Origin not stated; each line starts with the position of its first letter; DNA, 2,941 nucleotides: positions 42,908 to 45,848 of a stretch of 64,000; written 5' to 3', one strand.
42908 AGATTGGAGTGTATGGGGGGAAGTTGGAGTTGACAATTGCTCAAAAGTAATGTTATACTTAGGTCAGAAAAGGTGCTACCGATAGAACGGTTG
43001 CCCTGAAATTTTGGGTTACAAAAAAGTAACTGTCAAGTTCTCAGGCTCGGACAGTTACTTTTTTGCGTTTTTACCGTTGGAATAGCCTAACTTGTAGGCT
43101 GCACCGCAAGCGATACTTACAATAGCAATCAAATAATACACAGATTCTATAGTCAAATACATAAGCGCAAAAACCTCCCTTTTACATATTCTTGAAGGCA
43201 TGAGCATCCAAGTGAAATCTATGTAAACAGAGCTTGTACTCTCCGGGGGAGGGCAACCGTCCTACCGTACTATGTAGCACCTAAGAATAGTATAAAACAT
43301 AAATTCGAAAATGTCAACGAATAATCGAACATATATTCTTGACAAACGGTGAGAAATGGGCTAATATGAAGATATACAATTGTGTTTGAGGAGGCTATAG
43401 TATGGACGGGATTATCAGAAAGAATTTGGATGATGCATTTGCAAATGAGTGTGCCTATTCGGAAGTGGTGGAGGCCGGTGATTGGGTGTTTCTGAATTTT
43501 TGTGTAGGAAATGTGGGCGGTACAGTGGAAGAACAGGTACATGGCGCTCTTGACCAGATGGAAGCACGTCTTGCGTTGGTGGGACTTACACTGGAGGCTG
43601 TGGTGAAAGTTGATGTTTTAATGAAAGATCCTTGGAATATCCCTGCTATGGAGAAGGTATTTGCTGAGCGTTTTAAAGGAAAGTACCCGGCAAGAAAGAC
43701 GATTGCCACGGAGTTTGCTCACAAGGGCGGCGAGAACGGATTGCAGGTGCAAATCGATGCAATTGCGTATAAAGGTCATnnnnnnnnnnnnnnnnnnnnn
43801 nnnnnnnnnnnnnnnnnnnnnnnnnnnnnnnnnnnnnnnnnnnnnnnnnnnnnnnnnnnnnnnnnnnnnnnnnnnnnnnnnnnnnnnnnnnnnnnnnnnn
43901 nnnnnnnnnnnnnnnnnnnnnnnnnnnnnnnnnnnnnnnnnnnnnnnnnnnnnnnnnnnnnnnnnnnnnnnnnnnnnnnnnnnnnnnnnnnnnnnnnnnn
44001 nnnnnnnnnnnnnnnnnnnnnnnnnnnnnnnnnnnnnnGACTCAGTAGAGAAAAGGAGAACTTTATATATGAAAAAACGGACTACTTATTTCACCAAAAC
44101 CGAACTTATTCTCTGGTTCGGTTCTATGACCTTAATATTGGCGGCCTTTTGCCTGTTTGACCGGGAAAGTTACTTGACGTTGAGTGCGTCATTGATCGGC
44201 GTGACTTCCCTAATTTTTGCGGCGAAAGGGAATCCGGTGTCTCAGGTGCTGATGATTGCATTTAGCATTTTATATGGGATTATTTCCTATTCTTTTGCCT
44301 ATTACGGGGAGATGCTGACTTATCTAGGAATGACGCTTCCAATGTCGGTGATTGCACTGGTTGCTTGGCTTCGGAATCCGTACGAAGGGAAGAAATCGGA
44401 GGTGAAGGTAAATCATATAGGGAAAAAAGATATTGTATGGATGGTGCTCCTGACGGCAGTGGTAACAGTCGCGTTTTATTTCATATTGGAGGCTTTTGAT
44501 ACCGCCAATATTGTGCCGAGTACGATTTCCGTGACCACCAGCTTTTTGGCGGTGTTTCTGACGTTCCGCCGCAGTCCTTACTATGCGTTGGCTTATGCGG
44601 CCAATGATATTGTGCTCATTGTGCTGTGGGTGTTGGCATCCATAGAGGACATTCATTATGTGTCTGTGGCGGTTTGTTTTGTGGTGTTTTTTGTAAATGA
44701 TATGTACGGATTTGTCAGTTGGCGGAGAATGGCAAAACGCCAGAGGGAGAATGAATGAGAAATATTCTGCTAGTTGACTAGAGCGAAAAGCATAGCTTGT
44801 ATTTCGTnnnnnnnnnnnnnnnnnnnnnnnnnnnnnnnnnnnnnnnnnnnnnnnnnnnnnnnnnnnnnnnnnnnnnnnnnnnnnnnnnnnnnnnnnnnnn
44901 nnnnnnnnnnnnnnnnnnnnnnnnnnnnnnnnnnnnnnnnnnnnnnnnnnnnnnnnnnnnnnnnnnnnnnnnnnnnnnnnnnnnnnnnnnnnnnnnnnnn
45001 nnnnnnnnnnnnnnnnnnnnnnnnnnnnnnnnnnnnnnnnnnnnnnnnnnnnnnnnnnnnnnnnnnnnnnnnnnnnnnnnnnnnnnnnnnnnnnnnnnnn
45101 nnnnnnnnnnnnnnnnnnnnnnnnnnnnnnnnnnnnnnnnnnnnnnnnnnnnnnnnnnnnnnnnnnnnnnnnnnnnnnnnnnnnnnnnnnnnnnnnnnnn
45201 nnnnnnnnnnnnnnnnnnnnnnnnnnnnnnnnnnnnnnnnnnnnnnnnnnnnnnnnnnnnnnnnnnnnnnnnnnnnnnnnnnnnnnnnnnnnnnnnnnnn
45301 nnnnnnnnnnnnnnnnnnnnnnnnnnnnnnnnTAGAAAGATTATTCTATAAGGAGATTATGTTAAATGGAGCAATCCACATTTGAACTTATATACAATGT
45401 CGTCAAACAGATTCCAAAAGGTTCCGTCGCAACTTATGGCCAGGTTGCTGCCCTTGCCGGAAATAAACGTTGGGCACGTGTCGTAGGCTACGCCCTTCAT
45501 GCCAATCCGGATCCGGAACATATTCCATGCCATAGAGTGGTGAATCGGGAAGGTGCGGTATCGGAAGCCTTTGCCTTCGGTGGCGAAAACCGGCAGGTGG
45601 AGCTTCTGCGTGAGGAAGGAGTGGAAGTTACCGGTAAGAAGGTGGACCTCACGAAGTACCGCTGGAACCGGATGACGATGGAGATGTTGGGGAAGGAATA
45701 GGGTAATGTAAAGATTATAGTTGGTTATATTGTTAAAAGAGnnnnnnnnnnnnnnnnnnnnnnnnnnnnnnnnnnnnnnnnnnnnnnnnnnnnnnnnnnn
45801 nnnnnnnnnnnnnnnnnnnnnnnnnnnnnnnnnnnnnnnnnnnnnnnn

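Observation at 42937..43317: Compact type I toxin-antitoxin-like module: 35-aa hydrophobic peptide, anti-SD 5' UTR and a convergent sRNA sharing a bidirectional terminator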

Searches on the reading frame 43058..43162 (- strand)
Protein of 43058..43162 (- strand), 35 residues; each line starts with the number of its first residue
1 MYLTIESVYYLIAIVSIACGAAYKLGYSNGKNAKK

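Call 8: search_protein_families(library=pfam, proteins=[window:43058-43162:-], max_evalue=10)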
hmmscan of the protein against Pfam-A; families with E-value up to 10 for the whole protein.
seq(35 aa): 0 families

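Call 9: search_protein_families(library=ncbifam, proteins=[window:43058-43162:-], max_evalue=10)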
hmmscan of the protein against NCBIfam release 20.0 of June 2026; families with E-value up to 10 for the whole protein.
seq(35 aa): 0 families

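Call 21: find_related_loci(query=A2, collection=genome_contigs, flank=3000)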
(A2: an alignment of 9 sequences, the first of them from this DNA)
Query A2 (35 aa) in genome_contigs; peptide patterns used: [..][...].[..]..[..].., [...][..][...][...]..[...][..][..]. (x = any residue, [..] = any of these).
111 stretches matched a pattern; 38 encode a relative of the query (tblastn E <= 1e-3); 38 distinct loci.
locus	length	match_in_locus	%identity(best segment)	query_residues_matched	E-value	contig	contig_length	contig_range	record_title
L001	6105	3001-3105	100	1-35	1e-18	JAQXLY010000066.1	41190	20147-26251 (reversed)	MAG: Lachnospiraceae bacterium isolate SUG1314 k141_505835, whole genome shotgun sequence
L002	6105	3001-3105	100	1-35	2e-18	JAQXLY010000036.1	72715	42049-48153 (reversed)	MAG: Lachnospiraceae bacterium isolate SUG1314 k141_481182, whole genome shotgun sequence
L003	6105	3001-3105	97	1-35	3e-18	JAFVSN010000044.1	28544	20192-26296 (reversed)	MAG: Lachnospiraceae bacterium isolate RGIG5355 Sheep_Colon-3__c873413, whole genome shotgun sequence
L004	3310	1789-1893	94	1-35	1e-17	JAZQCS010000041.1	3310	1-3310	MAG: Clostridia bacterium isolate T1900044637_TS20190103.MAGScoT_cleanbin_000068 SGB_1189_k141_1723628, whole genome sho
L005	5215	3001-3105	94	1-35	3e-17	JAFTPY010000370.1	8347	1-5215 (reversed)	MAG: Lachnospiraceae bacterium isolate RGIG4043 Roe_deer_Cecum-5__c549309, whole genome shotgun sequence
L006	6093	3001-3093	100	3-33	1e-15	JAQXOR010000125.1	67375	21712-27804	MAG: Lachnospiraceae bacterium isolate SUG1384 k141_104164, whole genome shotgun sequence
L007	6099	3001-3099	67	3-35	2e-13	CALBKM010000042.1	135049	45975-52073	MAG TPA_asm: uncultured Clostridia bacterium isolate SRR6425825_bin.43_CONCOCT_v1.1_MAG genome assembly, contig: ERZ1767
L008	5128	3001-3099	73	3-35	4e-13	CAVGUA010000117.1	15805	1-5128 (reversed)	Parabacteroides goldsteinii isolate H07607-L1_cleanbin_000016 genome assembly, contig: Spades_H07607-L1_contig_1438, who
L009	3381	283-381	73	3-35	4e-13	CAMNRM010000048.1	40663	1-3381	MAG: uncultured Clostridium sp. isolate SRR19792994_bin.56_metawrap_v1.3_MAG genome assembly, contig: ERZ12290372_1647,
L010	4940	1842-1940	73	3-35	4e-13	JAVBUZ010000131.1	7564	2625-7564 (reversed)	MAG: Lachnospiraceae bacterium isolate EPI_MAG_00295 c_000010573622, whole genome shotgun sequence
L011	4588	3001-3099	67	3-35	8e-13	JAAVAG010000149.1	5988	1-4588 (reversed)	MAG: Lachnospiraceae bacterium isolate Mgla_MAG_15-bin_15 c_000000072945, whole genome shotgun sequence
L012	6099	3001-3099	70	3-35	6e-13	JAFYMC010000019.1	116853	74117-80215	MAG: Lachnospiraceae bacterium isolate RGIG7215 Water_buffalos_Cecum-1__c393024, whole genome shotgun sequence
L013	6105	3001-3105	69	1-35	8e-13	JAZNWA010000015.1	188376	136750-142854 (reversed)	MAG: Lachnospiraceae bacterium isolate T1900044786_TS20190252.MAGScoT_cleanbin_000017 SGB_2616_k141_1991300, whole genom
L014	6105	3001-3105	69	1-35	8e-13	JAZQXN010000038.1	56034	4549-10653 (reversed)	MAG: Lachnospiraceae bacterium isolate T1900045161_TC20190155.MAGScoT_cleanbin_000112 SGB_5078_k141_1104890, whole genom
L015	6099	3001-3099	67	3-35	2e-12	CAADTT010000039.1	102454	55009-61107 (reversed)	MAG TPA_asm: Lachnospiraceae bacterium, isolate HGM12126, WGS project CAADTT010000000 data, contig: ERS235548_25_k99_383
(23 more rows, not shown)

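Call 55: search_protein_representatives(alignment_id=A2)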
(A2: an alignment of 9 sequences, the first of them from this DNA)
Query: 9 sequences, 35 profile positions. Proteins with E-value up to 0.001 (for the whole library): 46; up to 1e-10: 9; up to 1e-30: 0. The best 46 are listed.
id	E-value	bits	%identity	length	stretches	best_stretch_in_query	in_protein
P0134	2.9e-13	65.6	-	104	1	1-35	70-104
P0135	5.2e-13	64.8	-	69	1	2-35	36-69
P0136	9.2e-13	64.0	-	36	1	1-34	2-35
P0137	1.2e-12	63.7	-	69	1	2-35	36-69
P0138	5.0e-12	61.7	-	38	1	1-35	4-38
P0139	1.2e-11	60.5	-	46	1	1-35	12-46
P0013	2.5e-11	59.4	-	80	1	1-27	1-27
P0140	4.5e-11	58.6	-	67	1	1-35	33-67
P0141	4.7e-11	58.6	-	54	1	2-35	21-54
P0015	1.3e-10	57.2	-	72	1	1-25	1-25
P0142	4.7e-10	55.3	-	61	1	1-31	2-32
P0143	8.4e-10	54.5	-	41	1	3-31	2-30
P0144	2.1e-09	53.3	-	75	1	1-35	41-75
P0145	2.9e-09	52.8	-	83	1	2-35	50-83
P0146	4.7e-09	52.2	-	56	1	1-34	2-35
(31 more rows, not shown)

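Call 57: search_protein_families(library=pfam, alignment_id=A5, max_evalue=10)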
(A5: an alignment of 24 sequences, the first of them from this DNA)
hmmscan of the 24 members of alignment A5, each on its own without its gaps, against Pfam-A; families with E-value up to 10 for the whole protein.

A. member 1, seq(35 aa): 0 families

B. families by the number of members that match (of 24 scanned): 2 families
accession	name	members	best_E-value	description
PF06703.16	SPC25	1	0.16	Microsomal signal peptidase 25 kDa subunit (SPC25)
PF09716.15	ETRAMP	1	0.22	Malarial early transcribed membrane protein (ETRAMP)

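Call 58: search_protein_families(library=ncbifam, alignment_id=A5, max_evalue=10)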
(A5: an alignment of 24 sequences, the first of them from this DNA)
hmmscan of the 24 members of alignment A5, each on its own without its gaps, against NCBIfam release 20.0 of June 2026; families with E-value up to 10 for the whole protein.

A. member 1, seq(35 aa): 0 families

B. families by the number of members that match (of 24 scanned): 3 families
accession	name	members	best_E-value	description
NF042932.1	BlpZ_fam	2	0.086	immunity protein BlpZ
TIGR03949.1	bact_IIb_cerein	1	0.076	class IIb bacteriocin, lactobin A/cerein 7B family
NF004705.1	PRK06041.1-3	1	0.11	archaellar assembly protein ArlJ/FlaJ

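Call 59: search_protein_families(library=phrogs, alignment_id=A5, max_evalue=1)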
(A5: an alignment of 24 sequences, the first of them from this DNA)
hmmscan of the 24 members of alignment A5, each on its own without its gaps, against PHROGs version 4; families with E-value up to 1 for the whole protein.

A. member 1, seq(35 aa): 1 family
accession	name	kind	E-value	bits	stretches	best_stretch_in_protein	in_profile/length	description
phrog_1026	-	lysis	0.15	13.4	1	3-34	5-36/85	Rz-like spanin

B. families by the number of members that match (of 24 scanned): 17 families
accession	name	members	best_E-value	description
phrog_3587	-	5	0.0086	-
phrog_19123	-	5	0.11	membrane protein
phrog_25022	-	4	0.028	-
phrog_1026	-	3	0.15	Rz-like spanin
phrog_1327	-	3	0.24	Rz-like spanin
phrog_23825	-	2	0.062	-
phrog_36215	-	1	0.047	-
phrog_9152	-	1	0.055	-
phrog_6926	-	1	0.056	-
phrog_36344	-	1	0.076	-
phrog_32596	-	1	0.088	-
phrog_25179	-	1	0.11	-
phrog_27117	-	1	0.12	-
phrog_8547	-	1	0.17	-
phrog_11297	-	1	0.19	-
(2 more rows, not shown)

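Call 63: find_related_loci(query=A5, collection=viral_contigs, flank=3000)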
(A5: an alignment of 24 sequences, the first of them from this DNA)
Query A5 (35 aa) in viral_contigs; peptide patterns used: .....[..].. (x = any residue, [..] = any of these).
4 stretches matched a pattern; 4 encode a relative of the query (tblastn E <= 1e-3); 4 distinct loci.
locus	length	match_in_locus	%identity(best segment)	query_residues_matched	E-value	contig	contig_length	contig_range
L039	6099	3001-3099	64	3-35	3e-13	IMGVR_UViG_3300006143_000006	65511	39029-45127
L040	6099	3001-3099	61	3-35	2e-11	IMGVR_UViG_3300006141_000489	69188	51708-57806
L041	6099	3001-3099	61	3-35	4e-11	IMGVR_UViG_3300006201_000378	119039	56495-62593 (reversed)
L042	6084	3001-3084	68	8-35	6e-9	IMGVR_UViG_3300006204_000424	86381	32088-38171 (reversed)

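Call 84: predict_structure(alignment_id=A2)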
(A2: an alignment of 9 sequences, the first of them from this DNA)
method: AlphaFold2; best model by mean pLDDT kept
length: 35 residues; sequences in the alignment: 9
mean_pLDDT: 84.7   pTM: 0.46
mean pLDDT of the five models: 84.7, 81.6, 78.5, 78.5, 77.6
residues with pLDDT >= 90: 15; 70-90: 14; 50-70: 6; < 50: 0
segments of 3 or more residues with pLDDT < 50: none
pLDDT, mean of each block of 10 residues (from residue 1): 82 94 87 66
secondary structure, 60 per line:
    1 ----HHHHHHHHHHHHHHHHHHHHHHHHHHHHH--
elements in order: H5-33

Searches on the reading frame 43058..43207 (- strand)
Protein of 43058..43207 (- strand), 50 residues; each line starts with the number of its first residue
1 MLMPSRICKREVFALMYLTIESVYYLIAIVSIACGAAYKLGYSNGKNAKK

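Call 8: search_protein_families(library=pfam, proteins=[window:43058-43207:-], max_evalue=10)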
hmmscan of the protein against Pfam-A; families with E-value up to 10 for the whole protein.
seq(50 aa): 0 families

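Call 9: search_protein_families(library=ncbifam, proteins=[window:43058-43207:-], max_evalue=10)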
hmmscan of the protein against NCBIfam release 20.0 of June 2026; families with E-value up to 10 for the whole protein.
seq(50 aa): 0 families

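Call 12: find_homologous_proteins(query=window:43058-43207:-, max_evalue=10)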
Query seq(50 aa) (50 aa): 16 proteins with E <= 10 among 16 candidates.
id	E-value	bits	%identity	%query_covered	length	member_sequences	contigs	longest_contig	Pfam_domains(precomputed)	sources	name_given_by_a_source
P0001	7.0e-19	84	88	96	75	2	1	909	-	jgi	-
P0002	3.1e-15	72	89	88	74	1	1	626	-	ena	-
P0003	3.8e-13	66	82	90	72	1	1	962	-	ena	-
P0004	4.3e-12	63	100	66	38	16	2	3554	-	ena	-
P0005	9.4e-12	62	91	70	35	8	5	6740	-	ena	-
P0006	1.5e-11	61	94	68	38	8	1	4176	-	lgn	-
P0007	2.6e-10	57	88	68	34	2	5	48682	-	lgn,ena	-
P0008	2.1e-9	54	89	70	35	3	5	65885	-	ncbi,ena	-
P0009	3.8e-9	54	67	72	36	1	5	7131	-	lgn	-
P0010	7.7e-9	53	83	70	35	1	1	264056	-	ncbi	-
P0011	8.8e-9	52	64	72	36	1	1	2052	-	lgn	-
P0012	1.7e-7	48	76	66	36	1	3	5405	-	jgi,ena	-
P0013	5.6e-7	47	100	54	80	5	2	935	-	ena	-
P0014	9.9e-6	43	96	54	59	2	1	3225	-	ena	-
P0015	1.1e-5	43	83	60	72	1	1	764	-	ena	-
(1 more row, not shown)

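Call 50: find_homologous_proteins(query=A6, max_evalue=1)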
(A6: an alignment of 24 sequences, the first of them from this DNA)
Query A6 (24 sequences) (50 aa, profile of the alignment): 383 proteins with E <= 1 among 1195 candidates; the best 120 are listed.
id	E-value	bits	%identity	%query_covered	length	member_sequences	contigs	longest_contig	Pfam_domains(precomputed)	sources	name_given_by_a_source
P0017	2.0e-19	87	64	72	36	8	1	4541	-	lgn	-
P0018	2.3e-19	87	64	72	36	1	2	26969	-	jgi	jgi:hypothetical protein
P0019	2.3e-19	87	64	72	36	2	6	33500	-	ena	-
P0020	2.8e-19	86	67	72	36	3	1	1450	-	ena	-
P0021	3.3e-19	86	67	72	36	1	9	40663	-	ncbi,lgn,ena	-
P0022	4.1e-19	86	69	72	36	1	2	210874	-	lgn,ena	-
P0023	6.1e-19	85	58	72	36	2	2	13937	-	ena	-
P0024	6.6e-19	85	61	72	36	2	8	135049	-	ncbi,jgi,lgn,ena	-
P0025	6.7e-19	85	64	72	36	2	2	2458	-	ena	-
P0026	6.9e-19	85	56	72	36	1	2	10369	-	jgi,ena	-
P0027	9.2e-19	85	58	72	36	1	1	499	-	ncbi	-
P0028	9.7e-19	85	58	72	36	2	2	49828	-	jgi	-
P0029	9.8e-19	85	61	72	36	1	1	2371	-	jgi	jgi:hypothetical protein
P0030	1.1e-18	85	72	72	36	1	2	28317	-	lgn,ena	-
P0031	1.3e-18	84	61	72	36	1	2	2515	-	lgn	-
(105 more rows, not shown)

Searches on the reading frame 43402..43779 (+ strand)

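Call 88: search_protein_families(library=pfam, proteins=[window:43402-43779:+], max_evalue=0.00001)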
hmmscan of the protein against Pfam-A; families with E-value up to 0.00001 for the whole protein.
window:43402-43779:+ (126 aa): 1 family
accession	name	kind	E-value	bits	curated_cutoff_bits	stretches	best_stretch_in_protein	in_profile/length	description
PF01042.26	Ribonuc_L-PSP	-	5.8e-12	46.1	27.3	1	12-123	4-120/121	Endoribonuclease L-PSP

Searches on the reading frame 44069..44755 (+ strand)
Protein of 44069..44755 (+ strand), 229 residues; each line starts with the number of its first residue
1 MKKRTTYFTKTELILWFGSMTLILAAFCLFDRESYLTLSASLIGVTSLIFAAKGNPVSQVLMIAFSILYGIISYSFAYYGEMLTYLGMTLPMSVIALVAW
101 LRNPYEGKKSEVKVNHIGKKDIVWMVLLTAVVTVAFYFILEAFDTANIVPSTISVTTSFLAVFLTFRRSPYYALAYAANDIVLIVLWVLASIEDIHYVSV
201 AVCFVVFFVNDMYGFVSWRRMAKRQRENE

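Call 88: search_protein_families(library=pfam, proteins=[window:44069-44755:+], max_evalue=0.00001)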
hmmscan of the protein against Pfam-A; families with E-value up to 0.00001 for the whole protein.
window:44069-44755:+ (229 aa): 1 family
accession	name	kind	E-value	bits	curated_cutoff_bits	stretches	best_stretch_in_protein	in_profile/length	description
PF04973.17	NMN_transporter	-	3.4e-35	122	27.3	1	34-220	1-175/175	Nicotinamide mononucleotide transporter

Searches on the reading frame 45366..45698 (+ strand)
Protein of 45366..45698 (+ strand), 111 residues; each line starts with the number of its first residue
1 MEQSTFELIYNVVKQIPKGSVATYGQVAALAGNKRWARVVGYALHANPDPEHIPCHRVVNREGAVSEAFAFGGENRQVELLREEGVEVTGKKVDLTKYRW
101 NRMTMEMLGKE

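Call 88: search_protein_families(library=pfam, proteins=[window:45366-45698:+], max_evalue=0.00001)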
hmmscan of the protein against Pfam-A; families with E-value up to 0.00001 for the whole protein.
window:45366-45698:+ (111 aa): 1 family
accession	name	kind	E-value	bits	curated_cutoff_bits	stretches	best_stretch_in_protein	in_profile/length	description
PF01035.26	DNA_binding_1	-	8.5e-28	96.5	27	1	7-86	4-81/81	6-O-methylguanine DNA methyltransferase, DNA binding domain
